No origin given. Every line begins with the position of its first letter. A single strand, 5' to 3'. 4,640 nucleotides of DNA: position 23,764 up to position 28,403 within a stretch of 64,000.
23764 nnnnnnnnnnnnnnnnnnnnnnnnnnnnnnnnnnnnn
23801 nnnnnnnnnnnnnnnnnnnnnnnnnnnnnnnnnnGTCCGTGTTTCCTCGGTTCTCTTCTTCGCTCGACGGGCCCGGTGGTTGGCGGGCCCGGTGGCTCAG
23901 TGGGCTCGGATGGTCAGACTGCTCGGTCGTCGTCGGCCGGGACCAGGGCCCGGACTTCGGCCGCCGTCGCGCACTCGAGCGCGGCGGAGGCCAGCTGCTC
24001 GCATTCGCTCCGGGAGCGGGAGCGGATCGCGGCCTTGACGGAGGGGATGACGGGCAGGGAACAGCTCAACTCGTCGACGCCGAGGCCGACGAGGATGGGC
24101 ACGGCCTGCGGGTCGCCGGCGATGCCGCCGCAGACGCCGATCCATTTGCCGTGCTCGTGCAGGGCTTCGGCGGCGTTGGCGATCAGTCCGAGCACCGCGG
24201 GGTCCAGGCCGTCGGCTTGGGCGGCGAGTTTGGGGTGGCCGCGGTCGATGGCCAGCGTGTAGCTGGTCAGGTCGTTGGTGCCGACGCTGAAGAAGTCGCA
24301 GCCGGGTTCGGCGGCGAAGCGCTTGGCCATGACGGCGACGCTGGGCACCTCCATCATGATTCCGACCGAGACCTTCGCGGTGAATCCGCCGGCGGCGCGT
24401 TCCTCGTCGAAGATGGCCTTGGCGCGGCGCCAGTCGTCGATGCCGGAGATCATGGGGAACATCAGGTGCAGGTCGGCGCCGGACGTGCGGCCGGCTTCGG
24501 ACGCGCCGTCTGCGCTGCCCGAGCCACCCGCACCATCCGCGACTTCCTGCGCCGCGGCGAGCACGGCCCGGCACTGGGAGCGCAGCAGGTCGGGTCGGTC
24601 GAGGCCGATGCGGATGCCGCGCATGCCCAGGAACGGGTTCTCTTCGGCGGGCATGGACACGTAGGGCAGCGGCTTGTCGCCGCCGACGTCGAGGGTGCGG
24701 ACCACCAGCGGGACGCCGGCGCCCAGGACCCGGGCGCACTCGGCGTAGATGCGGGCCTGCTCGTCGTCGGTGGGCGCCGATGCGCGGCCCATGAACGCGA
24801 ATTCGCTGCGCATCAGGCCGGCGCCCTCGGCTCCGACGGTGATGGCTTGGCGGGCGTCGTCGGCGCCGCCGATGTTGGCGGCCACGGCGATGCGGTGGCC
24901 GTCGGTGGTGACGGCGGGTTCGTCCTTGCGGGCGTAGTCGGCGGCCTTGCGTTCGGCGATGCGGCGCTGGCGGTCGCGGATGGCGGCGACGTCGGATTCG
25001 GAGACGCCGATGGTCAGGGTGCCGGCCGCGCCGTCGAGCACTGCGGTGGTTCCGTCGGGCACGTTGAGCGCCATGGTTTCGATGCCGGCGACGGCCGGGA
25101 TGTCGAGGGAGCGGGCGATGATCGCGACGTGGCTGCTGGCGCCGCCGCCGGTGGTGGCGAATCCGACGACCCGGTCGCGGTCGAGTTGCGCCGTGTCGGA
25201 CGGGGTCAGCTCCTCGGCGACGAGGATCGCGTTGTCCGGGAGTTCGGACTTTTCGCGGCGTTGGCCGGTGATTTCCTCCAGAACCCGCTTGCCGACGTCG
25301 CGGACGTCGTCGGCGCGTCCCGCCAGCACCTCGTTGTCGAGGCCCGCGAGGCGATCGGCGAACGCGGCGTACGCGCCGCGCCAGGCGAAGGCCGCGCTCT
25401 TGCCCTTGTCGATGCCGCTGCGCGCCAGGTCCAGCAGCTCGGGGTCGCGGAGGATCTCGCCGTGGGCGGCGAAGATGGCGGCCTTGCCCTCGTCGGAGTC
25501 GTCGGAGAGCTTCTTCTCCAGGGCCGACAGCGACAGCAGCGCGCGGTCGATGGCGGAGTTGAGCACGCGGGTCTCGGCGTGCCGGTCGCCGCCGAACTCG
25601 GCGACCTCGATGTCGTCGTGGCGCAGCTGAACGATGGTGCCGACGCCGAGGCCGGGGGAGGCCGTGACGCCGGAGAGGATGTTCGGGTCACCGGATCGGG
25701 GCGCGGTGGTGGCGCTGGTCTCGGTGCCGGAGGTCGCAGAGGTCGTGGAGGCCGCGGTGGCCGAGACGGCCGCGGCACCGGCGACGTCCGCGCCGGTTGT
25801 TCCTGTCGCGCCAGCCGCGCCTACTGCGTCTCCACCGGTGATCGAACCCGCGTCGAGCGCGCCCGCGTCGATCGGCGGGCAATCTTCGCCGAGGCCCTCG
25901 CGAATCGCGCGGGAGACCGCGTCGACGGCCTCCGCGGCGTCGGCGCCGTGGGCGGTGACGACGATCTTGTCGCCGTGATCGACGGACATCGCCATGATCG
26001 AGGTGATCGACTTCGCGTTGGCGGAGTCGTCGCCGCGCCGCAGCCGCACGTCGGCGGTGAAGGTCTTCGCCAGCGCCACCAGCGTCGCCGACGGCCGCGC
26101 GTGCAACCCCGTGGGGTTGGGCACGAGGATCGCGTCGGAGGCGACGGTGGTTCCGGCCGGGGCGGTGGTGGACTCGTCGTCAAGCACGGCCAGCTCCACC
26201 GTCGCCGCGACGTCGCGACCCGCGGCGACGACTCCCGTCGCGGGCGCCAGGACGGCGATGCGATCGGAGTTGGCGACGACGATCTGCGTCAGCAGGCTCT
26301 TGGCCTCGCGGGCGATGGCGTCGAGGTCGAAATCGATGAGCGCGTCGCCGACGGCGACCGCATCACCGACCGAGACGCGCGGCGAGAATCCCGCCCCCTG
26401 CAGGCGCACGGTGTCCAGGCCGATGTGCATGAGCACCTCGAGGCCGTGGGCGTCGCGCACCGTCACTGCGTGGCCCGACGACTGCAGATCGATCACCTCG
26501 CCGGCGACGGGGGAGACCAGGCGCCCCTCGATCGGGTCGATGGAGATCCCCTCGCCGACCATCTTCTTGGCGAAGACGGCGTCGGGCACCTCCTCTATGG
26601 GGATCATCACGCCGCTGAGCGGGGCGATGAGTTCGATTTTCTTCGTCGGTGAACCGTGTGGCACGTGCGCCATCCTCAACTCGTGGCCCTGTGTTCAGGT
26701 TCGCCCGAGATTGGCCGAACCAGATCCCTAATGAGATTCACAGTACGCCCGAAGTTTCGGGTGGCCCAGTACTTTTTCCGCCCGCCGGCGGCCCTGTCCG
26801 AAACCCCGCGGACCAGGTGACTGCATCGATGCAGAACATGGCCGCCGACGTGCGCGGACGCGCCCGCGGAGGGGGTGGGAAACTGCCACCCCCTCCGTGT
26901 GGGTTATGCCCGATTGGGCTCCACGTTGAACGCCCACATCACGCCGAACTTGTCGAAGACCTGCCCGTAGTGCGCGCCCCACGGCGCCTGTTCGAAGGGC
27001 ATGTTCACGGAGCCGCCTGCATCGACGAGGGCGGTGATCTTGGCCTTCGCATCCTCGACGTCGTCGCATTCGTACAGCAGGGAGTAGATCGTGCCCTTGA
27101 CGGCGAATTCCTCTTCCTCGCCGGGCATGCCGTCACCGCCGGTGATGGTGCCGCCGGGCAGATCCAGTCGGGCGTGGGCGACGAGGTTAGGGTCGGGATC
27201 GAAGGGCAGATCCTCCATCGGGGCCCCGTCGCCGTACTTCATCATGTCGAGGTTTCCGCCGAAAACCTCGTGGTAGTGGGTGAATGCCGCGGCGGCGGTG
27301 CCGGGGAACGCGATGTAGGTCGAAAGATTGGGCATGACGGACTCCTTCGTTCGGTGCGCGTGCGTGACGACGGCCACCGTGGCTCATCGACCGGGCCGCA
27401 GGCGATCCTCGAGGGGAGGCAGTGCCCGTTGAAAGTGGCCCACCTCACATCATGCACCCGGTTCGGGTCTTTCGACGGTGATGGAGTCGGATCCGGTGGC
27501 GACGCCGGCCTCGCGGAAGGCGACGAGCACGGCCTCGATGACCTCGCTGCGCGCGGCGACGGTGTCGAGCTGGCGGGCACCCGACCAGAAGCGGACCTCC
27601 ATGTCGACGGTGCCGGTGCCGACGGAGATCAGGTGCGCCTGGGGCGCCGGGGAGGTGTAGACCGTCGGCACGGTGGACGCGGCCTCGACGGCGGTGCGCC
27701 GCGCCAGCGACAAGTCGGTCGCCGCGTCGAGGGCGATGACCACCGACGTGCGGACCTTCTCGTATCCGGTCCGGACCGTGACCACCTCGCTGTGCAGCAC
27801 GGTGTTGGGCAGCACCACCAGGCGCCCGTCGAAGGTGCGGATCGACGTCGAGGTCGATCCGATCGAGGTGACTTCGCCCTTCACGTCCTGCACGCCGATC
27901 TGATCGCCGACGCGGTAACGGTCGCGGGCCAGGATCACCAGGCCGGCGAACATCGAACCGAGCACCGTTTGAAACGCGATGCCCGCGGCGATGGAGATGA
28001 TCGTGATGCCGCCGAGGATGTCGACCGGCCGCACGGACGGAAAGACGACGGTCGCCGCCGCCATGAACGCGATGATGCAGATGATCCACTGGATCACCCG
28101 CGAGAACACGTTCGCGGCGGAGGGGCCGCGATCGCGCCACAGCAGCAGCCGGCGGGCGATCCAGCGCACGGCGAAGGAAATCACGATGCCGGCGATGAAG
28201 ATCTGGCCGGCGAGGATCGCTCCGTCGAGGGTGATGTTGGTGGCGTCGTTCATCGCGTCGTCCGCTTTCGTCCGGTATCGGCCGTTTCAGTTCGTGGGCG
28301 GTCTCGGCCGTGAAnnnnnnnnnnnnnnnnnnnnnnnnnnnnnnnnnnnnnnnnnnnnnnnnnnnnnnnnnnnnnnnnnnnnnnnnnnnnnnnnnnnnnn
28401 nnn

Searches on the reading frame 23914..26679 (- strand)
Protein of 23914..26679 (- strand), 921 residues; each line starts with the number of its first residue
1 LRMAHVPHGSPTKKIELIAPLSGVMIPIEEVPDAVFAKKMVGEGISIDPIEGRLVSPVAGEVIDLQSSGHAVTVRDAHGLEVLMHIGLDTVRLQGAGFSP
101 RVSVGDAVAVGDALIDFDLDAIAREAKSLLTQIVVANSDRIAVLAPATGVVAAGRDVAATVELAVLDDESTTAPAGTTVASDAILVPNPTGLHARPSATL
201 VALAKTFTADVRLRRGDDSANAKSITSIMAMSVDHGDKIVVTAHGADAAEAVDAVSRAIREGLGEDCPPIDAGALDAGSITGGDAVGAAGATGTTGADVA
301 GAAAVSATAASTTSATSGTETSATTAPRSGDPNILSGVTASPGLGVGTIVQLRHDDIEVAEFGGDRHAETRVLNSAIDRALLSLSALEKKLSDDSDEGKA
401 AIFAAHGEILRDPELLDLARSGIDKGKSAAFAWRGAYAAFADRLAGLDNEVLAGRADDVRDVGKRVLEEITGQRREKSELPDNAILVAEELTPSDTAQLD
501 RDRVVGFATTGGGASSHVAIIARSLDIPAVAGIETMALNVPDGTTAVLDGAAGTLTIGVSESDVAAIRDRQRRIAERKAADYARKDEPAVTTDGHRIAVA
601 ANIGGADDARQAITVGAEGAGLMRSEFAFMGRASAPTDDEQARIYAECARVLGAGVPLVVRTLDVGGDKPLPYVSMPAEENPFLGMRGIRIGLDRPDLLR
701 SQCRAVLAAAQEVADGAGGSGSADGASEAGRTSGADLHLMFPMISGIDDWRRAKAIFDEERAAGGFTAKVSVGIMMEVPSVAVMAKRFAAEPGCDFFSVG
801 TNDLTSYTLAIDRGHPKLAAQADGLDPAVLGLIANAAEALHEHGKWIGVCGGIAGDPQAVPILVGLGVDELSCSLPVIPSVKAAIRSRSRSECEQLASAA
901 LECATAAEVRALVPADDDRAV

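Call 3: search_protein_families(library=pfam, proteins=[window:23914-26679:-], max_evalue=1)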
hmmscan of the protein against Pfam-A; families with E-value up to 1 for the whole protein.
window:23914-26679:- (921 aa): 5 families
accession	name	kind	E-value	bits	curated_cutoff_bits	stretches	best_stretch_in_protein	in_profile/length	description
PF02896.24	PEP-utilizers_C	-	8.1e-92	307.9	22.8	1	584-888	7-291/293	PEP-utilising enzyme, PEP-binding domain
PF00358.26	PTS_EIIA_1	-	6.8e-42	142.6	27.2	1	16-140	2-126/127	phosphoenolpyruvate-dependent sugar phosphotransferase system, EIIA 1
PF00381.24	PTS-HPr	-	3.1e-24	85.3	23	1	183-260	4-80/81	PTS HPr component phosphorylation site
PF05524.18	PEP-utilisers_N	-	2.7e-20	73.1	24.4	1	337-455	2-121/121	PEP-utilising enzyme, N-terminal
PF00391.29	PEP-utilizers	-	2.8e-20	72.1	23.1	1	481-553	2-72/72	PEP-utilising enzyme, mobile domain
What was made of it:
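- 23914..26679 (-): Fused EIIA(Glc)-HPr-EI multiphosphoryl transfer protein (MTP), 921 aa. It is the upstream partner gene, separated from the permease by a 79-nt gap. Pfam finds PTS_EIIA_1 at 16-140, PTS-HPr at 183-260, and PEP-utilisers_N, PEP-utilizers and PEP-utilizers_C at 337-888 (call 3).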

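Call 4: search_protein_families(library=ncbifam, proteins=[window:23914-26679:-], max_evalue=0.01)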
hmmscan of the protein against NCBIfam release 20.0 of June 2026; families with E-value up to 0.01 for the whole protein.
window:23914-26679:- (921 aa): 35 families (the best 25 are shown)
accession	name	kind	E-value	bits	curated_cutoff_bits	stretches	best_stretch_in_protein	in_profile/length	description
TIGR01417.1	PTS_I_fam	equivalog_domain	1.3e-140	469.6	341.7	2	335-711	1-381/565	phosphoenolpyruvate--protein phosphotransferase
NF008382.0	PRK11177.1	equivalog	1.5e-130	436.6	824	2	335-710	2-381/575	phosphoenolpyruvate-protein phosphotransferase PtsI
NF008283.0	PRK11061.1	equivalog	1.1e-100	338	583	1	364-913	203-731/748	phosphoenolpyruvate--protein phosphotransferase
NF008478.1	PRK11377.1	equivalog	4.7e-48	164.4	520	2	363-557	277-472/473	dihydroxyacetone kinase phosphoryl donor subunit DhaM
NF005057.0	PRK06464.1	equivalog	9.8e-46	156.2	598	2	677-890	596-790/798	phosphoenolpyruvate synthase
TIGR01418.1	PEP_synth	equivalog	7.4e-41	140.3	739.75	2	677-884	590-778/784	pyruvate, water dikinase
TIGR01995.1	PTS-II-ABC-beta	subfamily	2.5e-40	138.6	614.7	1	12-143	468-599/618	beta-glucoside-specific PTS transporter subunit IIABC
NF006962.0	PRK09439.1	equivalog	5.3e-40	136.9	212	1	11-161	17-167/169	PTS glucose transporter subunit IIA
NF007335.0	PRK09824.1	equivalog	3.9e-36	124.9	894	1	11-157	475-622/627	PTS beta-glucoside transporter subunit IIABC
TIGR00830.1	PTBA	subfamily_domain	5.1e-36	123.3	97.5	1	17-137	1-121/121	glucose PTS transporter subunit IIA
TIGR01828.1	pyru_phos_dikin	equivalog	1.3e-32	112.7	843.45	2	678-813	651-773/865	pyruvate, phosphate dikinase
NF007608.0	PRK10255.1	equivalog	9.3e-27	93.8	1010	1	15-155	499-640/648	PTS N-acetyl glucosamine transporter subunit IIABC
TIGR01003.1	PTS_HPr_family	subfamily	1.1e-20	73.4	47.9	1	181-259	3-81/82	HPr family phosphocarrier protein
NF008319.0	PRK11109.1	equivalog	2.7e-20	73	302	1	107-266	214-375/376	fused PTS fructose transporter subunit IIA/HPr protein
NF010351.0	PRK13779.1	equivalog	1.6e-16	60.2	766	1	168-273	281-387/503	bifunctional PTS system fructose-specific transporter subunit IIA/HPr protein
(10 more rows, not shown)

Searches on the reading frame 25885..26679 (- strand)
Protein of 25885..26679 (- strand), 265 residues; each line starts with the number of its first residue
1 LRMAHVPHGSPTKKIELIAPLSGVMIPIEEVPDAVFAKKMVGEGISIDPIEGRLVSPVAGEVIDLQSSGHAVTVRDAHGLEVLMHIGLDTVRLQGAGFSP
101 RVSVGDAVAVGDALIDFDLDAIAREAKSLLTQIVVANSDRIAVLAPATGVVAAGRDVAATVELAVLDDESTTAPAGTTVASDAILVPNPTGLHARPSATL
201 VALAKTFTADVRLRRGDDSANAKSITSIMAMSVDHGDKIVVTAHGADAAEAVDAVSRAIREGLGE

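Call 40: search_dna_similar(query=window:25885-26679:-, collection=plasmids, mode=protein, max_rows=40, rows=spread)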
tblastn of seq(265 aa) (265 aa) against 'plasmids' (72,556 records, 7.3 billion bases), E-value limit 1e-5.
Records with a match: 937; places in all: 1361; records where one place covers at least 80% of the query: 161.
Best place of each record, by identity: <60% 937.
By first word of the organism name: Enterococcus 381; Ralstonia 134; Pantoea 58; Klebsiella 45; Lactiplantibacillus 40; Bacillus 35; Lacticaseibacillus 25; Priestia 22; Ligilactobacillus 22; Pediococcus 20; and 53 more.
By predicted mobility (MOB-suite, as given by PLSDB): non-mobilizable 384; mobilizable 283; conjugative 270.
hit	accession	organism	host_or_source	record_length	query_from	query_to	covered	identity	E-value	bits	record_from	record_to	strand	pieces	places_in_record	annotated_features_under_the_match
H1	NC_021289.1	Caballeronia insecticola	-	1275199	14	239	85%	52.9%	8e-59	208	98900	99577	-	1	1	none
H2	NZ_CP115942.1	Ralstonia syzygii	Musa sp.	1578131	14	265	95%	43.1%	4e-40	154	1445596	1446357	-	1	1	none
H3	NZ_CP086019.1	Ralstonia sp. RS642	sunflower,cell culture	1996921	14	265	95%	42.6%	5e-40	154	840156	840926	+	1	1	none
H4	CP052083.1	Ralstonia solanacearum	tomato,cell culture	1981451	14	265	95%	41.9%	2e-38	149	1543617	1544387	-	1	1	ptsP: phosphoenolpyruvate--protein phosphotransferase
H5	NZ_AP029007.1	Ralstonia pseudosolanacearum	-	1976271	14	265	95%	41.4%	5e-38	148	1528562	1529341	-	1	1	none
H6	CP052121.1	Ralstonia solanacearum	tomato,cell culture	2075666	14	265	95%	41.4%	5e-38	148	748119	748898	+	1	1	ptsP: phosphoenolpyruvate--protein phosphotransferase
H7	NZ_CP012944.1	Ralstonia solanacearum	Cucumis sativus,cell culture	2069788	14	265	95%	39.2%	2e-36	143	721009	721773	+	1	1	none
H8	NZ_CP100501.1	Escherichia coli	Gallus gallus domesticus,whole ...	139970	11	174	62%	39.4%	5e-19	93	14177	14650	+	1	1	crr: PTS glucose transporter subunit IIA | DUF2913 family protein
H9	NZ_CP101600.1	Cronobacter dublinensis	Cereal-based food (noodle) for infant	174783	4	139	51%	42.6%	9e-15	81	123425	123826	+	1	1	bglF: PTS beta-glucoside transporter subunit IIABC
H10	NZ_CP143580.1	Enterococcus faecalis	Homo sapiens,bacterial isolate,sonicate ...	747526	3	174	65%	32.6%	5e-15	82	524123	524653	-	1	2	PTS transporter subunit IIBC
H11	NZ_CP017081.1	Peribacillus muralis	cell culture,soil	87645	10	140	49%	41.2%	3e-15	82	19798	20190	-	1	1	beta-glucoside-specific PTS transporter subunit IIABC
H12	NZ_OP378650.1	Klebsiella pneumoniae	-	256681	10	139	49%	40.8%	6e-16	84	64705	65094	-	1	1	none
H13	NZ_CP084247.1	Enterococcus lactis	goat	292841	17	157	53%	37.3%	4e-12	73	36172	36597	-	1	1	sucrose-specific PTS transporter subunit IIBC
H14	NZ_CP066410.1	Enterococcus faecium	Homo sapiens,cell culture,rectal swab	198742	17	157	53%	37.3%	6e-12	73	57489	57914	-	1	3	sucrose-specific PTS transporter subunit IIBC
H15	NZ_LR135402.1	Enterococcus faecium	-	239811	17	157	53%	37.3%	6e-12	73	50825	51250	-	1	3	sucrose-specific PTS transporter subunit IIBC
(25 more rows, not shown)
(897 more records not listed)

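Call 41: get_annotated_region(hit=H4, flank=7000)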
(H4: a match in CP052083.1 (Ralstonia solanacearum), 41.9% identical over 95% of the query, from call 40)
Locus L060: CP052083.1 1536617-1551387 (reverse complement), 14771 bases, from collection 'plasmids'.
description: Ralstonia solanacearum strain FJAT442.F1 plasmid Plas1, complete sequence
organism: Ralstonia solanacearum (NCBI taxid 305)
taxonomy: Bacteria; Pseudomonadota; Betaproteobacteria; Burkholderiales; Burkholderiaceae; Ralstonia; Ralstonia solanacearum
host: -; source: tomato,cell culture; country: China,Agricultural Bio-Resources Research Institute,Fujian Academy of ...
typing (MOB-suite, as given by PLSDB): mobilizable; relaxase MOBP
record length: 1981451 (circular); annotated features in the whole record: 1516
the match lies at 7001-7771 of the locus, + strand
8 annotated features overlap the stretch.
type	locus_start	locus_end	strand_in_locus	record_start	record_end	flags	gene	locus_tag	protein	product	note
CDS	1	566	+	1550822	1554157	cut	-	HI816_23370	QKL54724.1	pilus assembly protein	-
CDS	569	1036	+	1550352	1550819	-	-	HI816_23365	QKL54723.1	type IV pilin protein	-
CDS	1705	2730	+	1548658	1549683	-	-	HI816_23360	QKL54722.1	LacI family transcriptional regulator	-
CDS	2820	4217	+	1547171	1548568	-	-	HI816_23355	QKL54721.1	PTS sucrose transporter subunit IIBC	-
CDS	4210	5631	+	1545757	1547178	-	-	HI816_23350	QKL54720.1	glycoside hydrolase family 32 protein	-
CDS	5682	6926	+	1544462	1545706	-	-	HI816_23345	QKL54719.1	maltoporin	-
CDS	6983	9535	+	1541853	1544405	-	ptsP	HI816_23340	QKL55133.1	phosphoenolpyruvate--protein phosphotransferase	-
CDS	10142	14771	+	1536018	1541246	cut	-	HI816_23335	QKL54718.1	type III effector protein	-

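Call 42: get_annotated_region(hit=H1, flank=7000)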
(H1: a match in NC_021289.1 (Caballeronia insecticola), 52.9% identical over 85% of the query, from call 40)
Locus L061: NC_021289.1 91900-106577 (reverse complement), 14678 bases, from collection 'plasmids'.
description: Caballeronia insecticola plasmid p1, complete sequence
organism: Caballeronia insecticola (NCBI taxid 758793)
taxonomy: Bacteria; Pseudomonadota; Betaproteobacteria; Burkholderiales; Burkholderiaceae; Caballeronia; Caballeronia insecticola
host: -; source: -; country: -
typing (MOB-suite, as given by PLSDB): non-mobilizable
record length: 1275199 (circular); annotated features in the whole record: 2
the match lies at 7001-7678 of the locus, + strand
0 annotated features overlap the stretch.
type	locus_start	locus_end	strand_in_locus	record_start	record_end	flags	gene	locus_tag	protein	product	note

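Call 78: search_dna_similar(query=window:25885-26679:-, collection=plasmids, mode=protein, max_rows=40, rows=best, max_evalue=1e-30)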
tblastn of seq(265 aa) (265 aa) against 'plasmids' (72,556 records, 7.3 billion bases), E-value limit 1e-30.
Records with a match: 148; places in all: 149; records where one place covers at least 80% of the query: 148.
Best place of each record, by identity: <60% 148.
By first word of the organism name: Ralstonia 134; Caballeronia 5; Burkholderia 4; Novosphingobium 3; Paraburkholderia 2.
By predicted mobility (MOB-suite, as given by PLSDB): mobilizable 105; non-mobilizable 41; conjugative 2.
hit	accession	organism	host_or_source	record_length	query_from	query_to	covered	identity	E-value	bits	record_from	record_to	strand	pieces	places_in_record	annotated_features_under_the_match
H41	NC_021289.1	Caballeronia insecticola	-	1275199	14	239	85%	52.9%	8e-59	208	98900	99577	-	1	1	none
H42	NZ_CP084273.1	Caballeronia grimmiae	Leptoglossus zonatus,Cell culture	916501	6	239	88%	50.4%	6e-58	206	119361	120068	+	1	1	ptsP: phosphoenolpyruvate--protein phosphotransferase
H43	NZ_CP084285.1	Caballeronia zhejiangensis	Anasa tristis,Cell culture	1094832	14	239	85%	52.0%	1e-58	207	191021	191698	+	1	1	none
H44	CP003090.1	Burkholderia sp. YI23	-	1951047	14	239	85%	51.8%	4e-53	191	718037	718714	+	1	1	phosphoenolpyruvate-protein phosphotransferase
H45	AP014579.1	Burkholderia sp. RPE67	Riptortus pedestris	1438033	14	239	85%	51.8%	1e-52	190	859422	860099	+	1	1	phosphoenolpyruvate-protein phosphotransferase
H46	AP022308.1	Burkholderia sp. SFA1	-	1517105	14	239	85%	51.8%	1e-51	187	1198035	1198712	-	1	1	phosphoenolpyruvate--protein phosphotransferase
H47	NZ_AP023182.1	Paraburkholderia sp. PGU19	Physopelta gutta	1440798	15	239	85%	51.6%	1e-57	205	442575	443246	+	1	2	record has no annotation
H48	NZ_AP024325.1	Caballeronia sp. NK8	-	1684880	14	239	85%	51.3%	3e-57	204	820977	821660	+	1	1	none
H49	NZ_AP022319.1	Burkholderia sp. THE68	Togo hemipterus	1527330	14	239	85%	51.3%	6e-57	202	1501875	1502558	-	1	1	none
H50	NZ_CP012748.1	Paraburkholderia caribensis MBA4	soil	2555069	14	239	85%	50.8%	1e-51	187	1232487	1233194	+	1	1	none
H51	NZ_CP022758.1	Ralstonia solanacearum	Solanum tuberosum,single cell,Potato ...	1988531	10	265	97%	43.2%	1e-40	155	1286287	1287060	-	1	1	none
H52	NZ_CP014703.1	Ralstonia solanacearum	Solanum tuberosum,cell culture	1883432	10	265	97%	43.2%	1e-40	155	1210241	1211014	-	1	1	none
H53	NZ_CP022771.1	Ralstonia solanacearum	Solanum tuberosum,single cell,Potato ...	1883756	10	265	97%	43.2%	1e-40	155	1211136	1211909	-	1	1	none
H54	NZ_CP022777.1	Ralstonia solanacearum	Solanum tuberosum,single cell,Potato ...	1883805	10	265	97%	43.2%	1e-40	155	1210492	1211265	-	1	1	none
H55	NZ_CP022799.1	Ralstonia solanacearum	Solanum tuberosum,single cell,Potato ...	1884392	10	265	97%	43.2%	1e-40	155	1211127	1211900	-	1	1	none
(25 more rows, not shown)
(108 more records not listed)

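Call 79: get_annotated_region(hit=H44, flank=7000)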
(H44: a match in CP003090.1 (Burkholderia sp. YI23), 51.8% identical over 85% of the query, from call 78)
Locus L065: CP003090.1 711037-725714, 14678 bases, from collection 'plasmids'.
description: Burkholderia sp. YI23 plasmid byi_1p, complete sequence
organism: Burkholderia sp. YI23 (NCBI taxid 1097668)
taxonomy: Bacteria; Pseudomonadota; Betaproteobacteria; Burkholderiales; Burkholderiaceae; Burkholderia; Burkholderia sp. YI23
host: -; source: -; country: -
typing (MOB-suite, as given by PLSDB): conjugative; relaxase MOBF,MOBP; mating-pair formation MPF_T
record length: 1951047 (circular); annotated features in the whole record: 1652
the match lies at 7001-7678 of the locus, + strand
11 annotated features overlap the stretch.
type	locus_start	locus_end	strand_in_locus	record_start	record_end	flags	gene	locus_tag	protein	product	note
CDS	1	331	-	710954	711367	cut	-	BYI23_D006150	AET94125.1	hypothetical protein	-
CDS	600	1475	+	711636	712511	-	-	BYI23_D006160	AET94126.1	Alpha/beta hydrolase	-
CDS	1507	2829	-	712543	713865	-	-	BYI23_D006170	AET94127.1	major facilitator transporter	-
CDS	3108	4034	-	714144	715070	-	lysR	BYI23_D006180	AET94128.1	LysR family transcriptional regulator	-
CDS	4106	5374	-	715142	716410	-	-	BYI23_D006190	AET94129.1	L-carnitine dehydratase/bile acid-inducible protein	-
CDS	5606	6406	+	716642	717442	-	-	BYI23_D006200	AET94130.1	Short-chain dehydrogenase/reductase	-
CDS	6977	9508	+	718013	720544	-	-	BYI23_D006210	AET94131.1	phosphoenolpyruvate-protein phosphotransferase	-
CDS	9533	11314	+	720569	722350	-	-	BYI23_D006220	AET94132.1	PTS system, glucose-specific IIBC subunit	-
CDS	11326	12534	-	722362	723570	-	-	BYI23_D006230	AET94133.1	Benzoate membrane transport protein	-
CDS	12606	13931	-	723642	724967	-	-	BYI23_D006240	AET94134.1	general substrate transporter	-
CDS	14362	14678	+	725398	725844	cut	marR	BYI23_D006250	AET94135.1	transcriptional regulator, MarR family with acetyltransferase activity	-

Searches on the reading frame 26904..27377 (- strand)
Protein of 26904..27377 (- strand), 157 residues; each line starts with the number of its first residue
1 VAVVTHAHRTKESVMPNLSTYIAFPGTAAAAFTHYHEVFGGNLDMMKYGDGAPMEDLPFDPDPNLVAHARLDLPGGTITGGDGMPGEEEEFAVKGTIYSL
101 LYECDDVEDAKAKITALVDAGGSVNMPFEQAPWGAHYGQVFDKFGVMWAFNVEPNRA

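Call 12: search_protein_families(library=pfam, proteins=[window:26904-27377:-], max_evalue=0.001)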
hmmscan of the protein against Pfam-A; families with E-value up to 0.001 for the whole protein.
window:26904-27377:- (157 aa): 2 families
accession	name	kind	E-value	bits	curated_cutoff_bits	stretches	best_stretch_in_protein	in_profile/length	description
PF00903.31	Glyoxalase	-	7.4e-09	36.5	20.6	1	24-150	8-121/121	Glyoxalase/Bleomycin resistance protein/Dioxygenase superfamily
PF06983.19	3-dmu-9_3-mt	-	3.2e-05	24.9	24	1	18-148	3-113/116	3-demethylubiquinone-9 3-methyltransferase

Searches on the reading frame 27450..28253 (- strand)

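Call 12: search_protein_families(library=pfam, proteins=[window:27450-28253:-], max_evalue=0.001)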
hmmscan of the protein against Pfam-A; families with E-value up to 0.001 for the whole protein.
window:27450-28253:- (267 aa): 2 families
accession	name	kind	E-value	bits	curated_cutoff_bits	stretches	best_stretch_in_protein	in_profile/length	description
PF00924.24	MS_channel_2nd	-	4.6e-16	59.1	20.2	1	97-157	2-62/68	Mechanosensitive ion channel, beta-domain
PF21082.3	MS_channel_3rd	-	2.1e-06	28.5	21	1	171-252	3-87/88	Mechanosensitive ion channel MscS, C-terminal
